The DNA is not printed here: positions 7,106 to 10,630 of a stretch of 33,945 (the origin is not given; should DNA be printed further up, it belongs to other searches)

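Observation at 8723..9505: A complete integrin-beta I-like domain sits inside the RTX region of a serralysin-type protease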

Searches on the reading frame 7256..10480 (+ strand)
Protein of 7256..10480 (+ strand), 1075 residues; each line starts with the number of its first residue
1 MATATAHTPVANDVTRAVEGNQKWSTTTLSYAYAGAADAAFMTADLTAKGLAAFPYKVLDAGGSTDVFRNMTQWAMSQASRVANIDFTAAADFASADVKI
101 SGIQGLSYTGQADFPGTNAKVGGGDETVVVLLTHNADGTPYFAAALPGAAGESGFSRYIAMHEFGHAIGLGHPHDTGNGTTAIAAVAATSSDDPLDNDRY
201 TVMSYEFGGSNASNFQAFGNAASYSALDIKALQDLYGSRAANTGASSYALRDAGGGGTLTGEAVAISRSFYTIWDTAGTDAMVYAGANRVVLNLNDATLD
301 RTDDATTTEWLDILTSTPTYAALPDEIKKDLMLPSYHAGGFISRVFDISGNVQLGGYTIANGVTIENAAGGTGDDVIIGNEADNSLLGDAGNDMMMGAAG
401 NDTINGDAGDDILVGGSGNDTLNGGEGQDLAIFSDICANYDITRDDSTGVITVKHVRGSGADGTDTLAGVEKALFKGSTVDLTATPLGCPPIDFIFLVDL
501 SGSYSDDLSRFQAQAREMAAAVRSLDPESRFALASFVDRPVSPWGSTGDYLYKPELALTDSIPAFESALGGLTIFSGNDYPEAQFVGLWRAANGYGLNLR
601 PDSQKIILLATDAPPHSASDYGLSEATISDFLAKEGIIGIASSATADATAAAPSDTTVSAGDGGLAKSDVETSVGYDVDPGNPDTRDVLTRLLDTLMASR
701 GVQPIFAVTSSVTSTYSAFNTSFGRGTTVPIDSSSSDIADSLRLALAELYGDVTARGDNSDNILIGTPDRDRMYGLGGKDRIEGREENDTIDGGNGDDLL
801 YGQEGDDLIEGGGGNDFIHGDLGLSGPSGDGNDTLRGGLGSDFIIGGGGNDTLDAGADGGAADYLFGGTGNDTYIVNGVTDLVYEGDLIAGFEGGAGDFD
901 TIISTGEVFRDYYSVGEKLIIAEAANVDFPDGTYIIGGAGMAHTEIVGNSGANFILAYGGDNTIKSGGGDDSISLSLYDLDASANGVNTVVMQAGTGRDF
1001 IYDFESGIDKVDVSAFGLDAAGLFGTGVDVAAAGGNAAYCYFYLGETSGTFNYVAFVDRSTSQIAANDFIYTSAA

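Call 3: search_protein_families(library=pfam, proteins=[window:7256-10480:+], max_evalue=1)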
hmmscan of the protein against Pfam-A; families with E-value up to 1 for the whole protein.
window:7256-10480:+ (1075 aa): 7 families
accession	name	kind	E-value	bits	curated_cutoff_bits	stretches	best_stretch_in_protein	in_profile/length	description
PF00353.25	HemolysinCabind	-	1.7e-36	124.1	23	6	397-430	2-35/36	RTX calcium-binding nonapeptide repeat (4 copies)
PF00362.24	Integrin_beta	-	1.7e-16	61.1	24.8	2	491-624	5-156/248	Integrin beta chain VWA domain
PF08548.17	Peptidase_M10_C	-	1.5e-06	28.6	20.7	2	355-416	71-95/193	Peptidase M10 serralysin C terminal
PF00413.30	Peptidase_M10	-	0.0009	19.6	24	1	67-177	22-129/159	Matrixin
PF13688.12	Reprolysin_5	-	0.0028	18.3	27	1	104-215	107-195/196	Metallo-peptidase family M12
PF13582.12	Reprolysin_3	-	0.0049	17.8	22.4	1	67-172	46-122/123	Metallo-peptidase family M12B Reprolysin-like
PF25106.1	VWA_4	-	0.015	15.3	27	1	495-618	3-109/169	von Willebrand factor A domain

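Call 4: search_protein_families(library=ncbifam, proteins=[window:7256-10480:+], max_evalue=1)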
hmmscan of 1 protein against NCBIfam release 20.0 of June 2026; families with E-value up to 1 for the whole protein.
window:7256-10480:+ (1075 aa): 9 families
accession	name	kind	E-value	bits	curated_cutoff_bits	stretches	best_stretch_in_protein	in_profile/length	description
NF035945.1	Zn_serralysin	subfamily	2.4e-35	122.6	500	6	355-406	309-360/462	serralysin family metalloprotease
NF053766.1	ZapA_metallo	exception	4.6e-34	118.3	940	6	357-437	322-403/483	ZapA family metalloprotease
NF033943.0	RTX_toxin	subfamily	9.5e-21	73.7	1000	2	757-877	683-802/930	RTX family hemolysin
NF051884.1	ProteaseSapA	equivalog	1.2e-20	73.7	1200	3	396-483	325-409/644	protease SapA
NF046115.1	Ca_rpt_SMc04171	equivalog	1.7e-17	63.8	625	3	369-438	427-496/574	SMc04171 family calcium-binding repeat protein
NF033203.1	entero_EhxA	exception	1.1e-12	47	2000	2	752-926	711-878/997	enterohemolysin EhxA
NF050046.1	PueAB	exception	5.2e-11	41.7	670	2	371-424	366-419/616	polyurethane esterase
NF052454.1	BtaGlycanEglC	equivalog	4.7e-08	32.4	700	3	385-480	102-200/459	endo-1,3-1,4-beta-glycanase EglC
NF047859.1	StressCuResBhsA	equivalog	0.001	19.6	90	1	211-264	30-82/85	multiple stress resistance protein BhsA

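Call 49: search_dna_similar(query=window:7256-10480:+, collection=plasmids, mode=protein, max_rows=15)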
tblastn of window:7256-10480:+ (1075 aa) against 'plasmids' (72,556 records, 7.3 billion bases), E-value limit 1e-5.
Records with a match: 744; places in all: 978; records where one place covers at least 80% of the query: 0.
Best place of each record, by identity: 60-80% 2; <60% 742.
By first word of the organism name: Sinorhizobium 140; Ralstonia 112; Escherichia 108; Phaeobacter 72; Azospirillum 41; Paracoccus 26; Rhizobium 25; Cereibacter 16; Bradyrhizobium 14; Streptomyces 11; and 78 more.
By predicted mobility (MOB-suite, as given by PLSDB): non-mobilizable 339; mobilizable 209; conjugative 196.
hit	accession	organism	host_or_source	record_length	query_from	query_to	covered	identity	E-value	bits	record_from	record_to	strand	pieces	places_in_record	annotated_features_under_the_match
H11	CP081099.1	Rhodobacteraceae bacterium M382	-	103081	1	818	76%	44.6%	5e-155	518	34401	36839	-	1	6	M10 family metallopeptidase C-terminal domain-containing protein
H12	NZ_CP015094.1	Salipiger abyssi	single cell,marine seawater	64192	155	487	31%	36.6%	5e-42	176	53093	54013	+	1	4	nidogen-like domain-containing protein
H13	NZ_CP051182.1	Thalassovita gelatinovora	cell culture,IAM12617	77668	155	476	30%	36.9%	5e-40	170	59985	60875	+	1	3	nidogen-like domain-containing protein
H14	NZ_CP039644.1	Azospirillum sp. TSA2s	Soil,rice paddy soil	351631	161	492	31%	35.0%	3e-20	105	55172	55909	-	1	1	M10 family metallopeptidase C-terminal domain-containing protein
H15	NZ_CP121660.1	Sinorhizobium terangae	Desmanthus virgatus,cell culture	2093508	155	502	32%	32.4%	2e-9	137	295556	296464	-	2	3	none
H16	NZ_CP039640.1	Azospirillum sp. TSH100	soil,soil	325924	161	491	31%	32.9%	3e-14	86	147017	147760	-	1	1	M10 family metallopeptidase C-terminal domain-containing protein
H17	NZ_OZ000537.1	Shinella sp. WSC3-e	-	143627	155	499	32%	31.5%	7e-13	143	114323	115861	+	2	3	M10 family metallopeptidase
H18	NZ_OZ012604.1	Shinella sp. WSD5-1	-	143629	155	499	32%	31.5%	7e-13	143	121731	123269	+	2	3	M10 family metallopeptidase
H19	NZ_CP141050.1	Microvirga lotononidis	-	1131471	71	444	35%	28.7%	3e-15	89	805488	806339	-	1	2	none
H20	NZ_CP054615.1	Azospirillum oryzae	cell culture,soil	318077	161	483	30%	32.7%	1e-18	100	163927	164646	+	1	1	M10 family metallopeptidase C-terminal domain-containing protein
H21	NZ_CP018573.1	Marivivens sp. JLT3646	cell culture,shallow-sea hydrothermal ...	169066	59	429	35%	28.2%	1e-11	77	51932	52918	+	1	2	M10 family metallopeptidase | calcium-binding protein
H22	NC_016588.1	Azospirillum lipoferum 4B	-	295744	161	482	30%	32.5%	3e-17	96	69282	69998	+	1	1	M10 family metallopeptidase C-terminal domain-containing protein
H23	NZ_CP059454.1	Azospirillum brasilense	Prokaryotes,soil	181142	109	486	35%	27.6%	7e-13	81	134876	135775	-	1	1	M10 family metallopeptidase C-terminal domain-containing protein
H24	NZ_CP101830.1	Pelagibacterium sp. H642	soil,desert land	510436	109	433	30%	32.0%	1e-13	84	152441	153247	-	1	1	M10 family metallopeptidase C-terminal domain-containing protein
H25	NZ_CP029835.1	Azospirillum ramasamyi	single cell,Cow dung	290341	161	482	30%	32.2%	5e-18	98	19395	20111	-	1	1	M10 family metallopeptidase C-terminal domain-containing protein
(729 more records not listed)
